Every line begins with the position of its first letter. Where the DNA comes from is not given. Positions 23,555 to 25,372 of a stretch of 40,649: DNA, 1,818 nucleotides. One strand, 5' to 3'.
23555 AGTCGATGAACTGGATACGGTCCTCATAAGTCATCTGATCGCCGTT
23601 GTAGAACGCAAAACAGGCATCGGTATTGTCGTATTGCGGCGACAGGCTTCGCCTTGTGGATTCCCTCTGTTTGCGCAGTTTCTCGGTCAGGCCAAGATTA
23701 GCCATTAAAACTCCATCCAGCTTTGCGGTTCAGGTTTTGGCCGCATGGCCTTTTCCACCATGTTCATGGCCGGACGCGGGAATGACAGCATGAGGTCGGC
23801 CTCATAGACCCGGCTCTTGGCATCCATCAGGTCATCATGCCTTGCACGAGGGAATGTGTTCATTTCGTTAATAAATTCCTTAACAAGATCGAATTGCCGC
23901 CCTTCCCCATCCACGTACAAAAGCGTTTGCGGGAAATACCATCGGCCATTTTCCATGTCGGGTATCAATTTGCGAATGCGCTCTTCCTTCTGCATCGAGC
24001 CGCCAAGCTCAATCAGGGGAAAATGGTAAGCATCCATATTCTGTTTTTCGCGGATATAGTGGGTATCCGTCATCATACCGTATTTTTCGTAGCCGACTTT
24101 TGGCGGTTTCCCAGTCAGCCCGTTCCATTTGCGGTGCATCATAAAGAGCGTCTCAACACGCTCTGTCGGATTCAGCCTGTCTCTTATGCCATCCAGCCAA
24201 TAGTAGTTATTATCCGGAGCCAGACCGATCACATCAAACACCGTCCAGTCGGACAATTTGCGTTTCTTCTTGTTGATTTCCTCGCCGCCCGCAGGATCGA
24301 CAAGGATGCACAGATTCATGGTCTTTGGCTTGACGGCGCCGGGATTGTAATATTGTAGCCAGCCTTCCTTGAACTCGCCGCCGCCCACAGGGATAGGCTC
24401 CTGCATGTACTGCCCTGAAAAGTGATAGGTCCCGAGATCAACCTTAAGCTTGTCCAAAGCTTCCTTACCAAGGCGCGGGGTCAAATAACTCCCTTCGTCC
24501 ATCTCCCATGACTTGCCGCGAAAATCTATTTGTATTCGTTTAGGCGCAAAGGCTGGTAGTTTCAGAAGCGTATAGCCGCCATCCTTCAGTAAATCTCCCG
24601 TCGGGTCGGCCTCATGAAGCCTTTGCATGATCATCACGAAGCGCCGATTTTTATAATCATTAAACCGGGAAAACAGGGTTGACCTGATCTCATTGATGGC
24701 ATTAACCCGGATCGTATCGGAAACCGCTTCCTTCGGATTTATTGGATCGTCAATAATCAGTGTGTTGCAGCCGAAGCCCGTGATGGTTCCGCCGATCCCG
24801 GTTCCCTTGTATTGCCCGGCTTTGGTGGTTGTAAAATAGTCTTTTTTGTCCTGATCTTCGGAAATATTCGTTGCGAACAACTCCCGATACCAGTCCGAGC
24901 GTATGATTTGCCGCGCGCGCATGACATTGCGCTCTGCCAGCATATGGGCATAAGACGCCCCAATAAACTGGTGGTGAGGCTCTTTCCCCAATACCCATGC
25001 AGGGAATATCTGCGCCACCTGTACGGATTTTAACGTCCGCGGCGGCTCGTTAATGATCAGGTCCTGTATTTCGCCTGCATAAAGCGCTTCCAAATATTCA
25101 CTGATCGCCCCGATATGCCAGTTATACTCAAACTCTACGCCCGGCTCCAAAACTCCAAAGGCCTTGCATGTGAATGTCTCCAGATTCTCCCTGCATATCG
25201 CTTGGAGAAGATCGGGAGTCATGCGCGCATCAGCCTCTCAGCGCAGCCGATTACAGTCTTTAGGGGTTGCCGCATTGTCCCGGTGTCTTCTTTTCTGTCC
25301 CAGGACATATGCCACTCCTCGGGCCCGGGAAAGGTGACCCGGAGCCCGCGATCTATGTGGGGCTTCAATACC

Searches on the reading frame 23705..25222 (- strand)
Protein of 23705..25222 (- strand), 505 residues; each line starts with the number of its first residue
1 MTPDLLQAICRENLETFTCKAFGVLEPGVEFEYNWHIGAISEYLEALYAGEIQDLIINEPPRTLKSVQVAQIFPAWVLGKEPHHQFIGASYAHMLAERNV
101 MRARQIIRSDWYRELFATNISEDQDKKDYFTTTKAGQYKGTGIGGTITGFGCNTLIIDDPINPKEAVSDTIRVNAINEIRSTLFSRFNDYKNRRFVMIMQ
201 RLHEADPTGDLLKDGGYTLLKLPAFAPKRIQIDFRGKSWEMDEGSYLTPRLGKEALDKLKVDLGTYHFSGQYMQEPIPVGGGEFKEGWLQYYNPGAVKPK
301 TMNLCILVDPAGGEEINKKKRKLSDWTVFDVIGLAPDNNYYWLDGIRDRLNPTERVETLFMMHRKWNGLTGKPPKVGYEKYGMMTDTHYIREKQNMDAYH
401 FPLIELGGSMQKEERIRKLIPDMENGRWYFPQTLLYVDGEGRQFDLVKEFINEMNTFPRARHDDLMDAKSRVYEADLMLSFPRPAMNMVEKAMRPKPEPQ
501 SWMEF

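Call 47: search_dna_similar(query=window:23705-25222:-, collection=phages, mode=protein, max_rows=12)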
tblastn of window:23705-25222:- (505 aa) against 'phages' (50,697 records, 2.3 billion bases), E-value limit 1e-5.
Records with a match: 1603; places in all: 1607; records where one place covers at least 80% of the query: 612.
Best place of each record, by identity: <60% 1603.
By first word of the organism name: Klebsiella 442; Escherichia 337; Vibrio 101; Microbacterium 79; Acinetobacter 51; Bacteriophage 42; Helicobacter 38; Shigella 33; Gordonia 32; Pseudomonas 29; and 75 more.
By host as written in the record: - 204; Klebsiella pneumoniae 194; Escherichia coli 94; Escherichia coli DSM 12242 43; Escherichia coli K-12 MG1655 35; Gordonia terrae 3612 32; Helicobacter pylori 30; Microbacterium foliorum NRRL B-24224 28; and 411 more.
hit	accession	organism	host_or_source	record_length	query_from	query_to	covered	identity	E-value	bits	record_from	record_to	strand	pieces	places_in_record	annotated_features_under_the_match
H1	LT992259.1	Yersinia phage fEV-1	-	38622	1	467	92%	31.9%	2e-47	182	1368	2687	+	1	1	g04: Phage terminase, large subunit | g03: Phage terminase, small subunit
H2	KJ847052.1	Idiomarinaceae phage 1N2-2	Idiomarinaceae bacterium N2-2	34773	1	483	96%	30.4%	6e-38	154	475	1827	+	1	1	putative large terminase | putative small terminase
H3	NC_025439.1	Idiomarinaceae phage 1N2-2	Idiomarinaceae bacterium N2-2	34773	1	483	96%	30.4%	6e-38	154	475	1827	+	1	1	terminase large subunit | terminase small subunit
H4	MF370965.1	Pseudoalteromonas phage SL25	Pseudoalteromonas sp.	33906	8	467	91%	31.6%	6e-46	178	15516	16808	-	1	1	putative large terminase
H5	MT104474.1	Pseudomonas phage MR14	-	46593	1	496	98%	29.3%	2e-39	158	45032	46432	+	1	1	terminase large subunit | putative endonuclease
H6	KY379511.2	Pseudoalteromonas phage PHS21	Pseudoalteromonas marina mano4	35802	8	467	91%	31.5%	2e-45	177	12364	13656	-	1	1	putative large terminase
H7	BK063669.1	Caudoviricetes sp. vir524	Methanomicrobiales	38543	2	470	93%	30.8%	3e-29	128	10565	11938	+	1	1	terminase large subunit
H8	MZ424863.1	Proteus phage vB_PmiM_ZX7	Proteus mirabilis YV2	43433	1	473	94%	30.2%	3e-34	143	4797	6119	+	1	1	putative terminase large subunit | putative homing endonuclease protein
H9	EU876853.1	Iodobacter phage PhiPLPE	Iodobacter sp. CdM7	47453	5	467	92%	30.4%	1e-30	132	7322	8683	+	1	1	terL: large subunit terminase TerL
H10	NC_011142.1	Iodobacter phage PhiPLPE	Iodobacter sp. CdM7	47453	5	467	92%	30.4%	1e-30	132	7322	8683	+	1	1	terL: terminase large subunit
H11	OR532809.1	Klebsiella phage RCIP0015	Klebsiella pneumoniae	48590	5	467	92%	30.0%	3e-33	140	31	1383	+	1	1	hypothetical protein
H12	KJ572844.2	Vibrio phage 24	Vibrio cholerae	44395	5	467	92%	30.0%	2e-34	144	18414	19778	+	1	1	terminase large subunit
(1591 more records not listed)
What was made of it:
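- Tried and rejected: The nearest terminases are about 32% identical or less, from phages of assorted Gram-negative hosts (call 47).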
